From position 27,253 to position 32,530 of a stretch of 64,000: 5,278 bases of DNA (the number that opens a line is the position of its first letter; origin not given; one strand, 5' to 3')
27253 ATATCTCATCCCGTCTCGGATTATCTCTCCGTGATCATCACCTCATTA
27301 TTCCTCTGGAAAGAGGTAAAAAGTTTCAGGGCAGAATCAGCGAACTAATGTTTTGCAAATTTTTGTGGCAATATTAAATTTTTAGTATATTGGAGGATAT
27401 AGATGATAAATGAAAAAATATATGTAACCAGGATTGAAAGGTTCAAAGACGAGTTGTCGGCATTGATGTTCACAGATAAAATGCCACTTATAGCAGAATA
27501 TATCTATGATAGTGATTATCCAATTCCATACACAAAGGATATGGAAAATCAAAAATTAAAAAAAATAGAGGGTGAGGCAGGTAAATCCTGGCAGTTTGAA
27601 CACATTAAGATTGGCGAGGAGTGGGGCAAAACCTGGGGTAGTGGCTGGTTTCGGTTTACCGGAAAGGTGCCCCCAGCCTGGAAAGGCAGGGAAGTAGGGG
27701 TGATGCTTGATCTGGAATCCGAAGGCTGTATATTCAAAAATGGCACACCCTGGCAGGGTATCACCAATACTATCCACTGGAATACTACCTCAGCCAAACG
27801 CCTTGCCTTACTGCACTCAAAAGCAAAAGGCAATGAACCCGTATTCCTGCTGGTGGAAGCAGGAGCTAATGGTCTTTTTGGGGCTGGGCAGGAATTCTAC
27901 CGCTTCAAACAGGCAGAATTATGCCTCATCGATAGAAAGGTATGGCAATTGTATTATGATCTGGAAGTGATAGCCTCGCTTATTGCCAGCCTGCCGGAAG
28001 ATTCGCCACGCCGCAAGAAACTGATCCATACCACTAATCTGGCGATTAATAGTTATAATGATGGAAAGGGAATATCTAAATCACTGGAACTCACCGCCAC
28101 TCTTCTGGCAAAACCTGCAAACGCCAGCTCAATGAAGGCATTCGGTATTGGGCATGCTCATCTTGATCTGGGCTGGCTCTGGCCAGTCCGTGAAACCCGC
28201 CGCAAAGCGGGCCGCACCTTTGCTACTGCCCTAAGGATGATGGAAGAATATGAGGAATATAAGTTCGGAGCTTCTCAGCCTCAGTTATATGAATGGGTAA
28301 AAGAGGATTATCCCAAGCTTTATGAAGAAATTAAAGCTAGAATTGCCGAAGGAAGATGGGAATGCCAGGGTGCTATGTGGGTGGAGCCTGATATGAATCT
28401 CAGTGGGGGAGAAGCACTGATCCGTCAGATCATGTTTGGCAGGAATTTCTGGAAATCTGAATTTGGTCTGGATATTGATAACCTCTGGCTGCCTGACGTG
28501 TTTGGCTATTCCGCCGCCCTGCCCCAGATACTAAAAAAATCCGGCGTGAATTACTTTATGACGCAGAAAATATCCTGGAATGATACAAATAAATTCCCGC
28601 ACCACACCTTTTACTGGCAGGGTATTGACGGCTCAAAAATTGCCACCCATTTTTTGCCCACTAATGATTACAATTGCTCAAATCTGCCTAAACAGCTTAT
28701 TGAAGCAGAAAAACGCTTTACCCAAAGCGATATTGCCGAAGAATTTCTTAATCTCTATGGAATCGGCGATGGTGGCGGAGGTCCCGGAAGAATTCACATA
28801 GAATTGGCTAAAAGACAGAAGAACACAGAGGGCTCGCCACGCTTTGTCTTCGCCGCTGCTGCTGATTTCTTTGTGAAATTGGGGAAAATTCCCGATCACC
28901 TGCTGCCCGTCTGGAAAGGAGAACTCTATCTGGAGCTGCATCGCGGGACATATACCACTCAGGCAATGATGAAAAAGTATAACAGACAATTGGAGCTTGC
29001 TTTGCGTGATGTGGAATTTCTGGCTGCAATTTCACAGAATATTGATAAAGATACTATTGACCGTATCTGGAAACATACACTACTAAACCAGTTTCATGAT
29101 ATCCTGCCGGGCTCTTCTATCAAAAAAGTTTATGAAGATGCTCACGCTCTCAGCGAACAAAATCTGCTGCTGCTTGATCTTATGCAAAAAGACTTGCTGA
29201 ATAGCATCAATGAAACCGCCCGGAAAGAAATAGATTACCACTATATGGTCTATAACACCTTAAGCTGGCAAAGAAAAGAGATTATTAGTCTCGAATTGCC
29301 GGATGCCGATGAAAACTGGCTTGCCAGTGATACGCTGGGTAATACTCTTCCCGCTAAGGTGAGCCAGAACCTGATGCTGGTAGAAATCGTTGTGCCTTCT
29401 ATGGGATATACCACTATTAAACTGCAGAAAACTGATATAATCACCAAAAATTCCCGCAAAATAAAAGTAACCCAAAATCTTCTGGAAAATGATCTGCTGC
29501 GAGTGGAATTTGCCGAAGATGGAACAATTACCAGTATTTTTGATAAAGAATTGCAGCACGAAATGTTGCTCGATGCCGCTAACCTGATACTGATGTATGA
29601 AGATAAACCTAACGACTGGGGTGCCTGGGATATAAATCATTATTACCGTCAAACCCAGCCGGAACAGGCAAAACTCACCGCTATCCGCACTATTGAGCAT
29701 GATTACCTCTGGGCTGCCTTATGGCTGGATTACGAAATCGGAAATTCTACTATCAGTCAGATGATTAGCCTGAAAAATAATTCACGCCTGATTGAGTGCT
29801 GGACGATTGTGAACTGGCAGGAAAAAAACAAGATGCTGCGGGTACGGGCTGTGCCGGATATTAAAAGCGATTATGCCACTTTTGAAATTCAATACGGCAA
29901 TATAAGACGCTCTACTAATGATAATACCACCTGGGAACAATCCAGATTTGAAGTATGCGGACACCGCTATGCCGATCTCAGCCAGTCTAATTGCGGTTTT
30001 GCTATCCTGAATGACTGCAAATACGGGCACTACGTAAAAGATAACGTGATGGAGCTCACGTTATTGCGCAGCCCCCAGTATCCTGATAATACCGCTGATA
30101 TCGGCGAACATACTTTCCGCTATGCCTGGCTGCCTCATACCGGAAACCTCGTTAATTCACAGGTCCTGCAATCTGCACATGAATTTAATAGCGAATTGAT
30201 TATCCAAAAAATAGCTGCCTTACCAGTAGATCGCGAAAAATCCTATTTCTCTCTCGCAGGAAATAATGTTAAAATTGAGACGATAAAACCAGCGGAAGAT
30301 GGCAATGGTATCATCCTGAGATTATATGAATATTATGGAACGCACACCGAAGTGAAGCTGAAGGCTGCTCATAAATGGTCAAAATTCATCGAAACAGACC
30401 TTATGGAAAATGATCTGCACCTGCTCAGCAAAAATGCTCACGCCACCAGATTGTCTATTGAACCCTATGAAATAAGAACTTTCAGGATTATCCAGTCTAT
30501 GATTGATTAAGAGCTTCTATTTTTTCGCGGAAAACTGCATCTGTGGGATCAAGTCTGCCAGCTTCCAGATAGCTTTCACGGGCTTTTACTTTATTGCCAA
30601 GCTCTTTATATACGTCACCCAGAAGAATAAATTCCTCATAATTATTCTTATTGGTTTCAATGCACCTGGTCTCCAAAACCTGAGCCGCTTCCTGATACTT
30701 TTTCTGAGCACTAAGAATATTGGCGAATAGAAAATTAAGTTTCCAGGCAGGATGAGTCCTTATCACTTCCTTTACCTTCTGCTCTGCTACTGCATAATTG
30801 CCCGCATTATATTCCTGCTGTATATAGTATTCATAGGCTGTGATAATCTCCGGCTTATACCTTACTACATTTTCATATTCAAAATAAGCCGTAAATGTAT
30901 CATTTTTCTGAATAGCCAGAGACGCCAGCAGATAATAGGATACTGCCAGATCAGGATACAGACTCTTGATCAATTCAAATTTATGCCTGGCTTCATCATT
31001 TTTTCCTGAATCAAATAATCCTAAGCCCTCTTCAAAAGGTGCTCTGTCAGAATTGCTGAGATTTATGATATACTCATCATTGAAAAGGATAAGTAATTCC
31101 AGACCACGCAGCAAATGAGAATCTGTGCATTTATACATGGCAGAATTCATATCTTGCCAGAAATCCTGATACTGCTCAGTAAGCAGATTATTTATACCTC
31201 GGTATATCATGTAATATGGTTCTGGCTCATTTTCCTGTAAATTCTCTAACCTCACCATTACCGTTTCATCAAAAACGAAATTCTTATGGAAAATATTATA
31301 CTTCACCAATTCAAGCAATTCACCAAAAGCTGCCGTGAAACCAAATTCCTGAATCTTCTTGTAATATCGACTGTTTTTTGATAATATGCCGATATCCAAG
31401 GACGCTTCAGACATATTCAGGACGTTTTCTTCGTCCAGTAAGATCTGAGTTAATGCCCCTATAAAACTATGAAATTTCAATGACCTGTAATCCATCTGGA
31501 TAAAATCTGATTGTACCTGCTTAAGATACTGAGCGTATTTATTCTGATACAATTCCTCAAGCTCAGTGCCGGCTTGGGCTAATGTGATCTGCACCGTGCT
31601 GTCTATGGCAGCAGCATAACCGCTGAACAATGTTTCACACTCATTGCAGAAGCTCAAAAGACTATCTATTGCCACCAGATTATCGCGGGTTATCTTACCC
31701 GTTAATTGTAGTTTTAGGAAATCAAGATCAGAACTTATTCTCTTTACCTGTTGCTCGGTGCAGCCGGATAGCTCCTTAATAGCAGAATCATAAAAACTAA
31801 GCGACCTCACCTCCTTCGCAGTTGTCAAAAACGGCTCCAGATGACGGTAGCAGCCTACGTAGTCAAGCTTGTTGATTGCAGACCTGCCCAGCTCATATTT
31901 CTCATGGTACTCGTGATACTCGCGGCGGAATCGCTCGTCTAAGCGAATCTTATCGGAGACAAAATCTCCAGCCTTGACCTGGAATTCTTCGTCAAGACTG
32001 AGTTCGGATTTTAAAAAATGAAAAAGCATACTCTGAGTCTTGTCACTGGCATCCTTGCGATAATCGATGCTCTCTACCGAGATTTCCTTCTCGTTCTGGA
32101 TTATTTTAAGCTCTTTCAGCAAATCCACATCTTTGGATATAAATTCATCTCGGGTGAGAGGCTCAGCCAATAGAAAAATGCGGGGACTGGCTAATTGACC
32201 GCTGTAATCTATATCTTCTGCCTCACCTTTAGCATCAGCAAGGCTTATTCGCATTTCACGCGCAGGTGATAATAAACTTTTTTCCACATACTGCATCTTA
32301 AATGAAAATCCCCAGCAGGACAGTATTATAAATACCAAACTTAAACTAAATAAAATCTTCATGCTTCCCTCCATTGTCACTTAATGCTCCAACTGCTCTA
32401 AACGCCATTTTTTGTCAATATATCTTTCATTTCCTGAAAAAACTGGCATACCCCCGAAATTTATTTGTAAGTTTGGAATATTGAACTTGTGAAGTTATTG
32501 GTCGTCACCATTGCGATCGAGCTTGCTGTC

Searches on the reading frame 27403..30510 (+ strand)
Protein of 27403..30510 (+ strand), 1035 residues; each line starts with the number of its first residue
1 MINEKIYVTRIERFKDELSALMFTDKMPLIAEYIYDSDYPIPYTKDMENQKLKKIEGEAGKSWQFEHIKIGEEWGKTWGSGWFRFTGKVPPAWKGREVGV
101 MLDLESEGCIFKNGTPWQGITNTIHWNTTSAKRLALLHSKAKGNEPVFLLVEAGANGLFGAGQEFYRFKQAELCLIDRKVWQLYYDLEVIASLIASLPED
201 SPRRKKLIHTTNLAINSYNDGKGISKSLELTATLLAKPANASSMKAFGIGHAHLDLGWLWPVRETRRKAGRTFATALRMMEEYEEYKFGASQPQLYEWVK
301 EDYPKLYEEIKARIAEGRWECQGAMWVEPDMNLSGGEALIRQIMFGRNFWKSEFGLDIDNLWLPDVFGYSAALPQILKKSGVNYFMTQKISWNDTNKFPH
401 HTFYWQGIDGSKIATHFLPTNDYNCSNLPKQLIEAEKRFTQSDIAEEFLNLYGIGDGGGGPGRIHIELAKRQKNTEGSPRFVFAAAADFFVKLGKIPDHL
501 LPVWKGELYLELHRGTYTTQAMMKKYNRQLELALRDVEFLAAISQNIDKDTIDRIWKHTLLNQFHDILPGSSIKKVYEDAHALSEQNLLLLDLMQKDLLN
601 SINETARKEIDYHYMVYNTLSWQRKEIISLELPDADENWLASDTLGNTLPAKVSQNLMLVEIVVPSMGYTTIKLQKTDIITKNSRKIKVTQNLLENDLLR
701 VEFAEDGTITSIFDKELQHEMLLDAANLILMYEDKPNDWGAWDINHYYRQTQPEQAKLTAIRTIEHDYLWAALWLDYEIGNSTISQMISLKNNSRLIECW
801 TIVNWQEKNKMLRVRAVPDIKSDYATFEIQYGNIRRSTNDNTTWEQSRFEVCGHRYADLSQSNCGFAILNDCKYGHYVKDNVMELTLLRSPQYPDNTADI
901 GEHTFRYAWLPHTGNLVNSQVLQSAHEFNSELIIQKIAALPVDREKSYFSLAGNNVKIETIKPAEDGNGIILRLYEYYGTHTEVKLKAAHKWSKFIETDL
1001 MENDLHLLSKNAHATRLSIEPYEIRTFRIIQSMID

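Call 38: search_protein_families(library=pfam, proteins=[window:27403-30510:+], max_evalue=0.001)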
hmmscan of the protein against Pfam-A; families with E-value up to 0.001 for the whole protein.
window:27403-30510:+ (1035 aa): 5 families
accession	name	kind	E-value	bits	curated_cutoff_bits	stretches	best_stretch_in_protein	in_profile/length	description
PF01074.27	Glyco_hydro_38N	-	2.4e-87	293.2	25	1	246-504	2-269/270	Glycosyl hydrolases family 38 N-terminal domain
PF07748.19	Glyco_hydro_38C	-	1.2e-61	209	25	1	694-896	1-205/206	Glycosyl hydrolases family 38 C-terminal domain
PF09261.16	Alpha-mann_mid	-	4.6e-25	88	31.1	1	511-591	1-85/96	Alpha mannosidase middle domain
PF17677.7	Glyco_hydro38C2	-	2.5e-17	63.2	22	1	955-1027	1-72/72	Glycosyl hydrolases family 38 C-terminal beta sandwich domain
PF22907.2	Ams1-like_1st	-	4e-14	53.1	27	1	63-164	27-124/145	Alpha-mannosidase, jelly roll domain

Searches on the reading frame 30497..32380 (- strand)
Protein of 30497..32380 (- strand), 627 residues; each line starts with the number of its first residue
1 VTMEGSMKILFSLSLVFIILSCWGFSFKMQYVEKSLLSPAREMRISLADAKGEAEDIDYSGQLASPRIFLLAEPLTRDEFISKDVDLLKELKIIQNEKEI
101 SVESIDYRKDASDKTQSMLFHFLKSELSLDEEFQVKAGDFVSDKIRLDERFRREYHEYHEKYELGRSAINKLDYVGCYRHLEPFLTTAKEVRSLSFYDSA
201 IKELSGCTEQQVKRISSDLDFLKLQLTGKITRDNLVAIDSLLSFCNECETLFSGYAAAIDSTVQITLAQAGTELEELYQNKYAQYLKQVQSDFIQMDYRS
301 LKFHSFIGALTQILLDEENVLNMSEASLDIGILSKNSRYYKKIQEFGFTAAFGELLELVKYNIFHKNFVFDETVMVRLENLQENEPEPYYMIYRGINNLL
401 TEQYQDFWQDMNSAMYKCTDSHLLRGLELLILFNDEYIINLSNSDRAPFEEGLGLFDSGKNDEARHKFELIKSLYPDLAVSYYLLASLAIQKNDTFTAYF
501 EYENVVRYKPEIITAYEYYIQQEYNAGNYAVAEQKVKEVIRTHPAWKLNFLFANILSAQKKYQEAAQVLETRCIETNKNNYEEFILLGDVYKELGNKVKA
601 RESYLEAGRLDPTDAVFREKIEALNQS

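Call 3: search_protein_families(library=pfam, proteins=[window:30497-32380:-], max_evalue=0.01)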
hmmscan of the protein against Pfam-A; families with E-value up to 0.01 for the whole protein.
window:30497-32380:- (627 aa): 12 families
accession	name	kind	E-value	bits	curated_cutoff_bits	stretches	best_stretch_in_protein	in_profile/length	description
PF07719.23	TPR_2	-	1.1e-09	38.1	27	1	583-614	3-34/34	Tetratricopeptide repeat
PF13432.12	TPR_16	-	2.5e-07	31.4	32.7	1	524-570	8-55/65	Tetratricopeptide repeat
PF13181.12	TPR_8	-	7e-07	29.4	25.7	0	586-613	6-33/34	Tetratricopeptide repeat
PF09976.15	TPR_21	-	6.5e-06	26.4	25.5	1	521-624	84-191/193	Tetratricopeptide repeat-like domain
PF13431.12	TPR_17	-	8e-06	26.2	24.4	0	571-602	3-34/34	Tetratricopeptide repeat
PF14559.12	TPR_19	-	2e-05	25.3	25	0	558-615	3-59/68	Tetratricopeptide repeat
PF13428.12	TPR_14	-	2e-05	25.2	23.5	0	584-618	4-38/44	Tetratricopeptide repeat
PF12895.13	ANAPC3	-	0.00041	21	27.2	1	493-570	3-80/82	Anaphase-promoting complex, cyclosome, subunit 3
PF25064.1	ARM_TT21_5th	-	0.00052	20.7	27.8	0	483-544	5-66/117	TT21 fifth ARM repeats domain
PF13176.12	TPR_7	-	0.0033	17.8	27.9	0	586-615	4-35/36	Tetratricopeptide repeat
PF13174.12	TPR_6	-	0.0035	18.4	26.3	0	586-607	5-26/33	Tetratricopeptide repeat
PF00515.34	TPR_1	-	0.0072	16.5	27.8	0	584-614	4-34/34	Tetratricopeptide repeat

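Call 4: search_protein_families(library=ncbifam, proteins=[window:30497-32380:-], max_evalue=0.01)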
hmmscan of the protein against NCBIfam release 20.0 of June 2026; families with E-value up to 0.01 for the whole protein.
window:30497-32380:- (627 aa): 5 families
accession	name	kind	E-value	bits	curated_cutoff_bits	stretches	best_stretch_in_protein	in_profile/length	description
TIGR02917.1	PEP_TPR_lipo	equivalog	2.7e-11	42.1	312.2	1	455-616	475-636/899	XrtA/PEP-CTERM system TPR-repeat protein PrsT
TIGR02795.1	tol_pal_ybgF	equivalog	3.9e-06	27.5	90.1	1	517-605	6-100/119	tol-pal system protein YbgF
NF040959.1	MamA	equivalog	1.5e-05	24.6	200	1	547-615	106-173/204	magnetosome protein MamA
NF033920.0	C39_PA2778_fam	equivalog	2.2e-05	24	150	0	526-611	169-254/255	PA2778 family cysteine peptidase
NF033758.1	gliding_GltE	equivalog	7.1e-05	21.9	225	0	439-544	40-151/411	adventurous gliding motility TPR repeat lipoprotein GltE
